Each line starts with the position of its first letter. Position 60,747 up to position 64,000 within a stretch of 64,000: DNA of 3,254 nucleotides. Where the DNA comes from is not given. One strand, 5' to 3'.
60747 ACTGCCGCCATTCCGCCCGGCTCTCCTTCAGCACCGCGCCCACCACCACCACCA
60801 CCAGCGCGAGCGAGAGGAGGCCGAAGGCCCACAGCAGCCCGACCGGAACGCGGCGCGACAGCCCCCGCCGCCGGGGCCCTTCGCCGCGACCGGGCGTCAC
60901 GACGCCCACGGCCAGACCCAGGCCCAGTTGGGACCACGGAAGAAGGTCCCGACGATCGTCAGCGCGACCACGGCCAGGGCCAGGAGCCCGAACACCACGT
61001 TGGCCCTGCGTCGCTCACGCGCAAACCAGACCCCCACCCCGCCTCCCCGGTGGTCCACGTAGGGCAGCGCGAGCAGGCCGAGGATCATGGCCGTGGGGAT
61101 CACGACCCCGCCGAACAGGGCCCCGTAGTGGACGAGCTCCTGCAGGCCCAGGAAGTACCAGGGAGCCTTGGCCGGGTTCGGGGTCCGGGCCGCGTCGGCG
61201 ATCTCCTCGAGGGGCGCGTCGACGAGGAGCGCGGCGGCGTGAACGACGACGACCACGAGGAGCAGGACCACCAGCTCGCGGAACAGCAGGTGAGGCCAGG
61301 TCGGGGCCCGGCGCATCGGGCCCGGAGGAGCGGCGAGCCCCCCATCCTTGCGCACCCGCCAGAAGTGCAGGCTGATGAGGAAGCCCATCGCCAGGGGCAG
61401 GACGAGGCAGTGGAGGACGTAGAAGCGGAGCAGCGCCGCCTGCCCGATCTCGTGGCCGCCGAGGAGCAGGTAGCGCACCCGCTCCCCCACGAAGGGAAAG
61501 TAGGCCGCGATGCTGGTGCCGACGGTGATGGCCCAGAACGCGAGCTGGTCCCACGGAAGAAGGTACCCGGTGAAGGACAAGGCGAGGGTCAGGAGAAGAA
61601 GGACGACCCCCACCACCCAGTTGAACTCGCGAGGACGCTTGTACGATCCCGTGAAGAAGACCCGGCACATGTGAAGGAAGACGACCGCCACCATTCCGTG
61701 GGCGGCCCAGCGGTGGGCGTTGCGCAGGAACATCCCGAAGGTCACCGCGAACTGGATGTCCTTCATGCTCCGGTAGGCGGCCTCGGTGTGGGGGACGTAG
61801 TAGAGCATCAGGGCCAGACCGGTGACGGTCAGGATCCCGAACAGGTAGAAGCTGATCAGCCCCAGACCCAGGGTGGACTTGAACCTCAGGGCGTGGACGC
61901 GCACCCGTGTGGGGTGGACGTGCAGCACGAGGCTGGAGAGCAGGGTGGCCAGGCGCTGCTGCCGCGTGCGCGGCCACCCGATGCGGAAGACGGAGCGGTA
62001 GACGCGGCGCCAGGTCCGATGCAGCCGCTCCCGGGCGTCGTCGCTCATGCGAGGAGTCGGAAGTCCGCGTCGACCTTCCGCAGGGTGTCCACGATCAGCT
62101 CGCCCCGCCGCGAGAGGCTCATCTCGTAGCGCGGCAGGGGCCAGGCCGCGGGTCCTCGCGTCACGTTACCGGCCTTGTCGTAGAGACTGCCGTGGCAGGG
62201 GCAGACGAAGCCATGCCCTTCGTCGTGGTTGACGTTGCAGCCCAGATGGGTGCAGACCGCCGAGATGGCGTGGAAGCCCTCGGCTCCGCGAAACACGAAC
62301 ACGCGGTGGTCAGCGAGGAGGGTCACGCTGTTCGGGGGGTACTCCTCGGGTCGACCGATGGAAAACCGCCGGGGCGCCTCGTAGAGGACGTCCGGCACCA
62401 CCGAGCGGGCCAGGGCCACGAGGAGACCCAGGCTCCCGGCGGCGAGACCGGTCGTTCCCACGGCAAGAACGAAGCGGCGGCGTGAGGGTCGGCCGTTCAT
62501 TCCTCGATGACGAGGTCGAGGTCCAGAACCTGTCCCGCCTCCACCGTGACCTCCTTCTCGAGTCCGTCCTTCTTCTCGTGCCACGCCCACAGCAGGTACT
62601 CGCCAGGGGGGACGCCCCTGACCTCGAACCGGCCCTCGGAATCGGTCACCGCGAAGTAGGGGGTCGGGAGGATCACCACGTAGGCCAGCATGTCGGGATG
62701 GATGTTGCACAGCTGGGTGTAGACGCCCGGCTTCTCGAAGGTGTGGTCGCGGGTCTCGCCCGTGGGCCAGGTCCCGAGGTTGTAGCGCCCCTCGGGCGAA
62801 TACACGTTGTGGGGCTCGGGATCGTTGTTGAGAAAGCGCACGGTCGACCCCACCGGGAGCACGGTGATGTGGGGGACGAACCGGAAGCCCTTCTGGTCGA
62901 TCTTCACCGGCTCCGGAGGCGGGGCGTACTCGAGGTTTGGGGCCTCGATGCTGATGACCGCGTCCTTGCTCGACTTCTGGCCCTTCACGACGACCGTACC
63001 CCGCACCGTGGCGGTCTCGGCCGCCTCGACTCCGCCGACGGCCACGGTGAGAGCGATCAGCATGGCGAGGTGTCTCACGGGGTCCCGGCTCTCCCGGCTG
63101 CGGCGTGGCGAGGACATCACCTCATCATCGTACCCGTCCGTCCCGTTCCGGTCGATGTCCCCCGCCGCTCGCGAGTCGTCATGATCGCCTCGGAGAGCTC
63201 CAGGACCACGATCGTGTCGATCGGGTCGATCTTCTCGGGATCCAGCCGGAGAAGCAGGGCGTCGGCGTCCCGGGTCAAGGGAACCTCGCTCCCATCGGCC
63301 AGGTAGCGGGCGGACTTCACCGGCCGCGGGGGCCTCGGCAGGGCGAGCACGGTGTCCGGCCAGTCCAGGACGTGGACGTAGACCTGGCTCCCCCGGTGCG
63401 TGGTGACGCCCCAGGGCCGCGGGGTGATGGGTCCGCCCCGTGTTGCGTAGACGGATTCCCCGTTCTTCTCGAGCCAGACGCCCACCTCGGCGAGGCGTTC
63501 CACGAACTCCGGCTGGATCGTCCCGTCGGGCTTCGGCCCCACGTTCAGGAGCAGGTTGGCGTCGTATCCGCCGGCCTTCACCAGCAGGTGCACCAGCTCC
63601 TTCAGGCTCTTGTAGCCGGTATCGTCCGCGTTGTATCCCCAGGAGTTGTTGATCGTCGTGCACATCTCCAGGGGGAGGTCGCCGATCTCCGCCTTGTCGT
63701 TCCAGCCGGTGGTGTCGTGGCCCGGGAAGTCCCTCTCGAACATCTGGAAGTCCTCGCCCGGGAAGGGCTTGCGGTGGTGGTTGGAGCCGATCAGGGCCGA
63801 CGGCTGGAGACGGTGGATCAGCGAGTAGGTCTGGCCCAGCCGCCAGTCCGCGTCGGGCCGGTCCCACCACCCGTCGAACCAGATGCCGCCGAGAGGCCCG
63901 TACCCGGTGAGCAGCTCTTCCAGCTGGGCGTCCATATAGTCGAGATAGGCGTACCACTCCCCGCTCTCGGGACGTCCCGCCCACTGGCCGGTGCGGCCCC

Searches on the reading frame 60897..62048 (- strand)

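Call 48: search_protein_families(library=pfam, proteins=[window:61015-61977:-], max_evalue=0.00001)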
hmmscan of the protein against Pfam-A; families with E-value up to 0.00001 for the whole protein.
window:61015-61977:- (320 aa): 0 families

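Call 69: search_protein_families(library=pfam, proteins=[window:61015-61977:-, window:60897-62048:-], max_evalue=0.01)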
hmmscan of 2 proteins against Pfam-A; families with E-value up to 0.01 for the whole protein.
window:61015-61977:- (320 aa): 0 families

window:60897-62048:- (383 aa): 4 families
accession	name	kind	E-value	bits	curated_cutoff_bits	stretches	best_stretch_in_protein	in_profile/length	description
PF13631.11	Cytochrom_B_N_2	-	2.1e-44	151.9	27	1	119-274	3-160/169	Cytochrome b(N-terminal)/b6/petB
PF00033.24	Cytochrome_B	-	3.6e-44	151.3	27.2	1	58-235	12-188/189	Cytochrome b/b6/petB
PF00032.22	Cytochrom_B_C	-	2.6e-05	24.8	20.7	1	284-374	2-89/102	Cytochrome b(C-terminal)/b6/petD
PF14358.11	DUF4405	-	0.0001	23.2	26.7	1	64-127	4-62/66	Domain of unknown function (DUF4405)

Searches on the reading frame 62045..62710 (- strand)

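Call 48: search_protein_families(library=pfam, proteins=[window:62045-62710:-], max_evalue=0.00001)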
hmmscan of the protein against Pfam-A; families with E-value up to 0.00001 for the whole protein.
window:62045-62710:- (221 aa): 1 family
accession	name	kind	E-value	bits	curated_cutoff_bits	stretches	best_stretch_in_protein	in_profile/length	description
PF00355.32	Rieske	-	8.2e-13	48.5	20.3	1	122-195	9-87/88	Rieske [2Fe-2S] domain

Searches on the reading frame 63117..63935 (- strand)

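Call 48: search_protein_families(library=pfam, proteins=[window:63117-63935:-], max_evalue=0.00001)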
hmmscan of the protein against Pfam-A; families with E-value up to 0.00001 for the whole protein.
window:63117-63935:- (272 aa): 1 family
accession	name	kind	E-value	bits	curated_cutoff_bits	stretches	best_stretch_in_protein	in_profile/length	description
PF01120.23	Alpha_L_fucos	-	1.7e-42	146.6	25.2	1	2-160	192-345/345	Alpha-L-fucosidase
